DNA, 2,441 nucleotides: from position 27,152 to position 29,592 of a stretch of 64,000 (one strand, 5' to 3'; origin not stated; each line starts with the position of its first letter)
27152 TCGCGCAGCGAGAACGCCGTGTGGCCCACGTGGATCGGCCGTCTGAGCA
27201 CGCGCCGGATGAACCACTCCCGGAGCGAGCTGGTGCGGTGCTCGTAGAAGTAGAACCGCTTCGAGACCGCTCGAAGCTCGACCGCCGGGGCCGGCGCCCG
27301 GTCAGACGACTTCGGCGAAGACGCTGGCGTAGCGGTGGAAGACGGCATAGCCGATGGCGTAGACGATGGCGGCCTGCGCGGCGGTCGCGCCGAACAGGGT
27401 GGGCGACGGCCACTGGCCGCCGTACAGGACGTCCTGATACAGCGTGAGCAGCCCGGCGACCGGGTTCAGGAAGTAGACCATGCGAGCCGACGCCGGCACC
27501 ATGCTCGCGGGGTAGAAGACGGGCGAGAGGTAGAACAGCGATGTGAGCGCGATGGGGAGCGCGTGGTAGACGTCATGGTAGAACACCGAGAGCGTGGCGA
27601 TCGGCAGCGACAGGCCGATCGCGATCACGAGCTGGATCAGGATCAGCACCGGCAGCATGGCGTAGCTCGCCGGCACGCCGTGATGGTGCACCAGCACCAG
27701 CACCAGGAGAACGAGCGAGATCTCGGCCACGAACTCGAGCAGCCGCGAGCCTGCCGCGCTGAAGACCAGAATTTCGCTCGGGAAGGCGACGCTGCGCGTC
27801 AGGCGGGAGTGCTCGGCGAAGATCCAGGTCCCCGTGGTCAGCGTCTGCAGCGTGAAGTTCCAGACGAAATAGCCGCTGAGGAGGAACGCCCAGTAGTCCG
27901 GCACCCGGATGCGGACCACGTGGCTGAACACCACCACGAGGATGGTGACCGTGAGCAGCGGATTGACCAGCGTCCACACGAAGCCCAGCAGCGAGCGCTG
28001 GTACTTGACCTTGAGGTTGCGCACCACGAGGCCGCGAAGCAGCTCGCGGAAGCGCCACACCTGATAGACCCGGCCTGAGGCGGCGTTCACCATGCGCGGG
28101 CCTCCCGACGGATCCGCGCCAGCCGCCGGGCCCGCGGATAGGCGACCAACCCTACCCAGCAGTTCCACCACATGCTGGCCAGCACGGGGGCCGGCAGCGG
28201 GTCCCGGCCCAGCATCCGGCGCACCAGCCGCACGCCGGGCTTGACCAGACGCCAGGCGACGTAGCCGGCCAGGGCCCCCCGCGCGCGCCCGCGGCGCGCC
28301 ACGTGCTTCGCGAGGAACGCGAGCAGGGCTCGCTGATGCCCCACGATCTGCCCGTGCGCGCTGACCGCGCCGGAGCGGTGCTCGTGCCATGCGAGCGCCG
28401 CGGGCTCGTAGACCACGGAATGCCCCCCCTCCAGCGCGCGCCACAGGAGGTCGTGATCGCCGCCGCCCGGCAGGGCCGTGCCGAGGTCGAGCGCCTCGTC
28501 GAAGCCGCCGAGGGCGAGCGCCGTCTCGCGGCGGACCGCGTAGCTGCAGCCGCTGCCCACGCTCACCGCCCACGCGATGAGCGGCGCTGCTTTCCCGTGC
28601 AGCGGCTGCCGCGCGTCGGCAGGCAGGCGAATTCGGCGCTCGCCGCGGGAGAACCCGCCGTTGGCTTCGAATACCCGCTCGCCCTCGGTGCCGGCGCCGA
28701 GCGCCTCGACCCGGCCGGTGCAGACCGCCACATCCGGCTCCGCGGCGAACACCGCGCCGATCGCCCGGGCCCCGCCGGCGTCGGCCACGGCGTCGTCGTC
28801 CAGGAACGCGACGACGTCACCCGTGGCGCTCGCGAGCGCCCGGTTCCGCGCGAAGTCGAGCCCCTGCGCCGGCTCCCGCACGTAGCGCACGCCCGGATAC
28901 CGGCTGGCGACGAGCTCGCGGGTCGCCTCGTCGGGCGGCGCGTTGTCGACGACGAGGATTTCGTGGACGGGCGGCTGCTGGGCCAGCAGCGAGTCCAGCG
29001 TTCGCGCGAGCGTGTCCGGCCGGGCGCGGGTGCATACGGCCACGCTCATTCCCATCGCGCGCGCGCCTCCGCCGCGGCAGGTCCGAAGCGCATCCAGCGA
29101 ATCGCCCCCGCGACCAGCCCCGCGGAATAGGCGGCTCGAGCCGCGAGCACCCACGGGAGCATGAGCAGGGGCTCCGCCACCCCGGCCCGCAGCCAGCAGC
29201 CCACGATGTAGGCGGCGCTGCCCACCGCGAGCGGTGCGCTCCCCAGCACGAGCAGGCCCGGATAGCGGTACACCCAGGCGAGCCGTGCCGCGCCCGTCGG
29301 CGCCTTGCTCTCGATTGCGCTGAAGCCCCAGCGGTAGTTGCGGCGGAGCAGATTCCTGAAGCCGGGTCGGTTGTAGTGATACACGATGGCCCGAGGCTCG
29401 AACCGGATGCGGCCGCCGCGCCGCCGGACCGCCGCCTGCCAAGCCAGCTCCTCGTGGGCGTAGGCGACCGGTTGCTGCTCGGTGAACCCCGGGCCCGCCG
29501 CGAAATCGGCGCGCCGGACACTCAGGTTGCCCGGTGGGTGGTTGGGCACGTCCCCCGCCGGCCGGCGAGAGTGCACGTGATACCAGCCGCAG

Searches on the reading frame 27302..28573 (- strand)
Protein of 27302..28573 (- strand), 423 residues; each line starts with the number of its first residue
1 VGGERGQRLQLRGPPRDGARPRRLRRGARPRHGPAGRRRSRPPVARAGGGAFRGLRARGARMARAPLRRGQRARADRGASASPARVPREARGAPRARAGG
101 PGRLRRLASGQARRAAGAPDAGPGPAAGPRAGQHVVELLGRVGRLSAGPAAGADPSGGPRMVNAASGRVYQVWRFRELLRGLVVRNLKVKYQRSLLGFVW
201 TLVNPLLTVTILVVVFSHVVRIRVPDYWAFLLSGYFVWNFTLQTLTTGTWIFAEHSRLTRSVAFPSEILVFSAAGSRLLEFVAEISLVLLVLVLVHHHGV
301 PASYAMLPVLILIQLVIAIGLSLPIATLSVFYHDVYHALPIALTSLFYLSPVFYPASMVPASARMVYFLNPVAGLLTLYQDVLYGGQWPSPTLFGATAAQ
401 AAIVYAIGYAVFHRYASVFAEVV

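Call 15: search_protein_families(library=pfam, proteins=[window:27302-28573:-], max_evalue=0.01)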
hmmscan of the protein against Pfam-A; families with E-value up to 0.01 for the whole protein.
window:27302-28573:- (423 aa): 1 family
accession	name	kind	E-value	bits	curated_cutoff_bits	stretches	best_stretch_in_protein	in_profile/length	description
PF01061.29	ABC2_membrane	-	3.6e-13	50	26.9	1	179-378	3-205/211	ABC-2 type transporter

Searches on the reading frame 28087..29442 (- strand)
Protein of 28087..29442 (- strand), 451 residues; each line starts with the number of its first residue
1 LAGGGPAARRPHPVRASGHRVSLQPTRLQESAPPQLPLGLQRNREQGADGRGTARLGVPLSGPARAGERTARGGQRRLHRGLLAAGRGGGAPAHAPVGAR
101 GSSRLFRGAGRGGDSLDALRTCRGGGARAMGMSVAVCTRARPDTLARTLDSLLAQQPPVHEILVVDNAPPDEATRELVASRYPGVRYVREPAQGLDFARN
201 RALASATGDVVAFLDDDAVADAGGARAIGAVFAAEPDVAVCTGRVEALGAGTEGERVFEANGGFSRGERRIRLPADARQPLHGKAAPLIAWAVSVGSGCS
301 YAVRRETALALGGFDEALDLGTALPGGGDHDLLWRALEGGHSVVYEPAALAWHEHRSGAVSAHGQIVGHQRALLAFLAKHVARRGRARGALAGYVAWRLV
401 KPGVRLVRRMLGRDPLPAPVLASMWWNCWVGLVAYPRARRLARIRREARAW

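Call 15: search_protein_families(library=pfam, proteins=[window:28087-29442:-], max_evalue=0.01)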
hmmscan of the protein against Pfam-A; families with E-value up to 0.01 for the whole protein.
window:28087-29442:- (451 aa): 3 families
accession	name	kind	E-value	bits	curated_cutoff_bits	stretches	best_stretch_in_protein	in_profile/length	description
PF00535.33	Glycos_transf_2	-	3.4e-21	76.3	23.3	1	133-266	1-140/168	Glycosyl transferase family 2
PF13641.12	Glyco_tranf_2_3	-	2.3e-14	54.4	27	1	132-357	3-215/230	Glycosyltransferase like family 2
PF10111.15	Glyco_tranf_2_2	-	0.00023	21.2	27.3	0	157-218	27-92/276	Glycosyltransferase like family 2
